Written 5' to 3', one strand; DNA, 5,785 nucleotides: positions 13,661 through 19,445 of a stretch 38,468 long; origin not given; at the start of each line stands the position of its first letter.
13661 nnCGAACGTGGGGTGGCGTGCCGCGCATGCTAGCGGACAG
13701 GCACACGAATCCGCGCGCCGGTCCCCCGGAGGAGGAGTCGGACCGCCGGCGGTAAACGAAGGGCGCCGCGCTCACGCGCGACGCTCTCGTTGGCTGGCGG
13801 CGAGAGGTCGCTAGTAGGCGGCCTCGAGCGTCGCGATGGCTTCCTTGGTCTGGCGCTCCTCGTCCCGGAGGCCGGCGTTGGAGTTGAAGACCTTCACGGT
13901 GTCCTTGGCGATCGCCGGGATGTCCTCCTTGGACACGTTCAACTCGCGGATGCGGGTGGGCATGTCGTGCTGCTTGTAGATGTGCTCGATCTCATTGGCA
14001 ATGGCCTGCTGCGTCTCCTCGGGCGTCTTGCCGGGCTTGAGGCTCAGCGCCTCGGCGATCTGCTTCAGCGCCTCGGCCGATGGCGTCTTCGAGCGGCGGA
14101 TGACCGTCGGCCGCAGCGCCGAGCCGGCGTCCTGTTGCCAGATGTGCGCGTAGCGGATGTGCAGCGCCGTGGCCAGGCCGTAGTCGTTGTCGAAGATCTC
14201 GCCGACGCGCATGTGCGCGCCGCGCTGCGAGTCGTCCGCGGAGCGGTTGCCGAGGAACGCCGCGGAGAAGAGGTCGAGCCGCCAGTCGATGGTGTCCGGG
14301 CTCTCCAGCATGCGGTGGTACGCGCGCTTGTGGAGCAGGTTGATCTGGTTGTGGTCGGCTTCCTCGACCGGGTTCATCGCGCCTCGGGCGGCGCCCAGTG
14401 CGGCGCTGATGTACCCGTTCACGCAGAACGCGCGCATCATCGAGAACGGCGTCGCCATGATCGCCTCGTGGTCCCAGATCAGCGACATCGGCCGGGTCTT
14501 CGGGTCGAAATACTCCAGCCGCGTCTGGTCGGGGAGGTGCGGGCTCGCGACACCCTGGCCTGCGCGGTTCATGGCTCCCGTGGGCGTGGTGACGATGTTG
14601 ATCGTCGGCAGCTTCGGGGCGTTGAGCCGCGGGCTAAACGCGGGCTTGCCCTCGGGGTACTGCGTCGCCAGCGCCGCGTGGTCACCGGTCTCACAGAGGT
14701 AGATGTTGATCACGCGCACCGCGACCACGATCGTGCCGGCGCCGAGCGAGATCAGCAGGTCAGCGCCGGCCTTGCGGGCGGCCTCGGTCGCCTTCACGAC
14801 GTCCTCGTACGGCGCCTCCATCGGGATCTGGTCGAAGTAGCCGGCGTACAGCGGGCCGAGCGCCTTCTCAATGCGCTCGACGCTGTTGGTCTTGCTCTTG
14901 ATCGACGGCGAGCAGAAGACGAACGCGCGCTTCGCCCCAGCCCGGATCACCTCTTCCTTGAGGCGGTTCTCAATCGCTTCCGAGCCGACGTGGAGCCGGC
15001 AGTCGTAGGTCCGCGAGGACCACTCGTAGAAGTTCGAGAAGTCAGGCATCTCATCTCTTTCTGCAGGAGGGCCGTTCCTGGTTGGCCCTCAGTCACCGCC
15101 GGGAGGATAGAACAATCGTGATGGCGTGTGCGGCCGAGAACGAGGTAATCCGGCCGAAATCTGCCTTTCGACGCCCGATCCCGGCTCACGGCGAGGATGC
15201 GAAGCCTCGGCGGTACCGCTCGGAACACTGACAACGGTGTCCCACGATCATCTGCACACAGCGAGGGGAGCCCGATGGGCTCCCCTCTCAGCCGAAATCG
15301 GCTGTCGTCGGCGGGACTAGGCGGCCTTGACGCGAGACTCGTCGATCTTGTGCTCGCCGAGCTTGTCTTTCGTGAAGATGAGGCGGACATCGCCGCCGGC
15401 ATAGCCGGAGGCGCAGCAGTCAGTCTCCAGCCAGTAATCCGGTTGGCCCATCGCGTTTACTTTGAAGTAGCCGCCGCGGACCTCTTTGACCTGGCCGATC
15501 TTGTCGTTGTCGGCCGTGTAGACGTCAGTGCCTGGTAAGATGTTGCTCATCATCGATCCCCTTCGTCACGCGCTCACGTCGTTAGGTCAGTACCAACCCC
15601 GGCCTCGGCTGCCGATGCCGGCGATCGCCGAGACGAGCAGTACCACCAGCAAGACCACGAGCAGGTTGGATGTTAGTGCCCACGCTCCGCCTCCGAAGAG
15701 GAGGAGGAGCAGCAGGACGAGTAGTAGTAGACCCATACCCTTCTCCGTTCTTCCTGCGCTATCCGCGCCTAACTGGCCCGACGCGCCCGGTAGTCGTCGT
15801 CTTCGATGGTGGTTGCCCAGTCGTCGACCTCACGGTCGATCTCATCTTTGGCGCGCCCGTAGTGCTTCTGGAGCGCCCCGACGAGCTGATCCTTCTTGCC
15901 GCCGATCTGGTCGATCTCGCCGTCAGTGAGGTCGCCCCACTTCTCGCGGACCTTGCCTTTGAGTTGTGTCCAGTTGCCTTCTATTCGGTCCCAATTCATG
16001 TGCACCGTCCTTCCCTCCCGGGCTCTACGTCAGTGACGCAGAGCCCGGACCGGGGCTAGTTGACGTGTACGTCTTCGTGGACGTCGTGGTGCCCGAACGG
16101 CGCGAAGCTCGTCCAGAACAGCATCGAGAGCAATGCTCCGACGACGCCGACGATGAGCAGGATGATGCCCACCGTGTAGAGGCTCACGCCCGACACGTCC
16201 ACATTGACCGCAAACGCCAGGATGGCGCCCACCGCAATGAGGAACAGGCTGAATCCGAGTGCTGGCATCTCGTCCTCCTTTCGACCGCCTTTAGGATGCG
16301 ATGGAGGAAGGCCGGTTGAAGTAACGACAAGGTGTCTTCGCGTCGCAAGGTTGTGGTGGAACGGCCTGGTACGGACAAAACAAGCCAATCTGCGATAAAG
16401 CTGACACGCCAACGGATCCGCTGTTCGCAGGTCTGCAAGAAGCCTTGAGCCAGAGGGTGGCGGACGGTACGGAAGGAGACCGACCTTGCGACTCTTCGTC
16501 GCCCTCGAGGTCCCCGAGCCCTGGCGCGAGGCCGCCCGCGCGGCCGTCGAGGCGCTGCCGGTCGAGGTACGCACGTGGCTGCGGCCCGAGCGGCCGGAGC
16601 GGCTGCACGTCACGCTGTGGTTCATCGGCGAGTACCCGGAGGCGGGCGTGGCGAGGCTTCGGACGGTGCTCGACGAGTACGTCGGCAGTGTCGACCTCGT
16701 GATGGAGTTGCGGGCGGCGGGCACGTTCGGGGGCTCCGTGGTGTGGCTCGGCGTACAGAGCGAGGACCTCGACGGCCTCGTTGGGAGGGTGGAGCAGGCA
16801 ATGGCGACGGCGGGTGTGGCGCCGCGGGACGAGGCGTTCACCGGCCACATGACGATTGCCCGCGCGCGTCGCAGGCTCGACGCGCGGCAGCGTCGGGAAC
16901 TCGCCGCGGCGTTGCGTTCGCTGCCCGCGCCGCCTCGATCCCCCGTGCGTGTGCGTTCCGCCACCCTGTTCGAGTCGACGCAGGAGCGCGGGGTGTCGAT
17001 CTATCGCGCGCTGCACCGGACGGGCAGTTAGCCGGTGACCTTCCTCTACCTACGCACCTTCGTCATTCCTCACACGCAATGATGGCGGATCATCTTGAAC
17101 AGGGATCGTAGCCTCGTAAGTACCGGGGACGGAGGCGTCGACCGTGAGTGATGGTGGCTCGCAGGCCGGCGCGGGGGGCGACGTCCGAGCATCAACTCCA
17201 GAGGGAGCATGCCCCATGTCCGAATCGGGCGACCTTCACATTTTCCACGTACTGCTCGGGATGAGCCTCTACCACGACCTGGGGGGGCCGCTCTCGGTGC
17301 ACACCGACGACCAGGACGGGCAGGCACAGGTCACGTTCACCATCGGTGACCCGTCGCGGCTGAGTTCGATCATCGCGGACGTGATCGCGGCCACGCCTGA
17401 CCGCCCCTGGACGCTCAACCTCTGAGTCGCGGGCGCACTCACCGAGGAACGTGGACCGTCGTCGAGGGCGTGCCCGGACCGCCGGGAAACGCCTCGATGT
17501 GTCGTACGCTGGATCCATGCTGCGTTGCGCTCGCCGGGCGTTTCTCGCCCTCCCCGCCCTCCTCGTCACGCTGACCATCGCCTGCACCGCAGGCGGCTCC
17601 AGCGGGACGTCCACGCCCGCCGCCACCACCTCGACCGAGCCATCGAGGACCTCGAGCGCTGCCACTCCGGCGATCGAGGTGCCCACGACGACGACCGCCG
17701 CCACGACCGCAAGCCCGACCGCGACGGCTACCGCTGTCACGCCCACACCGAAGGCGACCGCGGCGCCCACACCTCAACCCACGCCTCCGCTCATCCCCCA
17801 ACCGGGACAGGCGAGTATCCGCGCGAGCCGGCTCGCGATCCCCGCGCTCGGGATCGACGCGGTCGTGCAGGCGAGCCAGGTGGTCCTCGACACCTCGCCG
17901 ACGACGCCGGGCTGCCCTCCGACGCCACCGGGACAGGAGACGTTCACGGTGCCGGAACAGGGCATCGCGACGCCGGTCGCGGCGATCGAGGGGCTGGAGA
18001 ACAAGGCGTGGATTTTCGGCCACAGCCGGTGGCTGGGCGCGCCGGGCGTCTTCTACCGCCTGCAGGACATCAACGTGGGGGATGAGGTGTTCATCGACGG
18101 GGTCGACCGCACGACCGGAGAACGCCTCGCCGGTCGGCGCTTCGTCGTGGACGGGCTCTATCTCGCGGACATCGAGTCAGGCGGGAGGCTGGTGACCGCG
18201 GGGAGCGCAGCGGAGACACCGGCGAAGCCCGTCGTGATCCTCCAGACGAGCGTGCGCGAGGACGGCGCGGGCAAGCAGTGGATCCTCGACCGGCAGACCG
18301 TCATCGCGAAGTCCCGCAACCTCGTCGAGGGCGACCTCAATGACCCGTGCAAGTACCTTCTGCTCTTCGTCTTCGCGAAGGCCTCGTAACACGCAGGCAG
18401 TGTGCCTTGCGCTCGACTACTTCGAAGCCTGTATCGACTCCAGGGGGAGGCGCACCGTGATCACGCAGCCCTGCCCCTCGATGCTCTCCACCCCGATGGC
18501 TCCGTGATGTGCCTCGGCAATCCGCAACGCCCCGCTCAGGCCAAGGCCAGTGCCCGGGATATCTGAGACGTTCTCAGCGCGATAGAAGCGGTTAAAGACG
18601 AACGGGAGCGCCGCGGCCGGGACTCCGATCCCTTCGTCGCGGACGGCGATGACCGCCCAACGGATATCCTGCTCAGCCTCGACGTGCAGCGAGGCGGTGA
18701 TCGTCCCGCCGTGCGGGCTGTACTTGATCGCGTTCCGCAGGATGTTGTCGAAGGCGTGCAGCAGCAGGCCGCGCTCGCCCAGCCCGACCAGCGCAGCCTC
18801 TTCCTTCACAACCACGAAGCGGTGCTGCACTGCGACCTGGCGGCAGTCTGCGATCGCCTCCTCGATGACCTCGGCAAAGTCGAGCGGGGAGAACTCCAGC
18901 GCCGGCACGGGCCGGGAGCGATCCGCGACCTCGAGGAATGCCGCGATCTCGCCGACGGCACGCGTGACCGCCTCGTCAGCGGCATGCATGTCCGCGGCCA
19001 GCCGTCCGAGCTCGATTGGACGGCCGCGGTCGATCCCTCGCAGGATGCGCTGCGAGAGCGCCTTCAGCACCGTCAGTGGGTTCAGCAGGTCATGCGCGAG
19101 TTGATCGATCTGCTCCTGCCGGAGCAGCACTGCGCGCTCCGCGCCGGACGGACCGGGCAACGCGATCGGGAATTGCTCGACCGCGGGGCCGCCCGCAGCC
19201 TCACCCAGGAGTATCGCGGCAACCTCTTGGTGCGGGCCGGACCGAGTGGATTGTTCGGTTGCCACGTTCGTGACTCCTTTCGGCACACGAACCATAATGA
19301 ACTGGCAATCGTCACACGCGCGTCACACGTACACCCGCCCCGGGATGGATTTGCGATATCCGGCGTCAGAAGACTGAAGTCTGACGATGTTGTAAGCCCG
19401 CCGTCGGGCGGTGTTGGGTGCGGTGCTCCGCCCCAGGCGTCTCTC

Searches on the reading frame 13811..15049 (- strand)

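Call 70: search_protein_families(library=pfam, proteins=[window:13811-15049:-], max_evalue=0.001)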
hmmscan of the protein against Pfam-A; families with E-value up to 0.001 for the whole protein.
window:13811-15049:- (412 aa): 2 families
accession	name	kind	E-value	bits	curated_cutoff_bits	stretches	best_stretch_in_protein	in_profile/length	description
PF00465.25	Fe-ADH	-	8.3e-18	65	31.3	1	21-193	6-167/168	Iron-containing alcohol dehydrogenase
PF25137.1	ADH_Fe_C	-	1.2e-10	41.8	27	1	308-395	93-179/194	Fe-containing alcohol dehydrogenase family, C-terminal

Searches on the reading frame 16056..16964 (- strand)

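Call 70: search_protein_families(library=pfam, proteins=[window:16056-16964:-], max_evalue=0.001)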
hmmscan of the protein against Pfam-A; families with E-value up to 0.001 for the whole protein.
window:16056-16964:- (302 aa): 1 family
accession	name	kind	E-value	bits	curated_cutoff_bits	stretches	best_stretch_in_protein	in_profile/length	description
PF20059.4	DUF6458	-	4e-05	24.2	27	1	237-279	4-46/78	Domain of unknown function (DUF6458)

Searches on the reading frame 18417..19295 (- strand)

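Call 70: search_protein_families(library=pfam, proteins=[window:18417-19295:-], max_evalue=0.001)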
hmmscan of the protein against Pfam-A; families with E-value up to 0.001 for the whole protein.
window:18417-19295:- (292 aa): 1 family
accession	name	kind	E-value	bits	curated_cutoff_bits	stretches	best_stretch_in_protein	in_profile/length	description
PF02518.31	HATPase_c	-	1.3e-24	87.2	26.4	1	177-286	5-110/111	Histidine kinase-, DNA gyrase B-, and HSP90-like ATPase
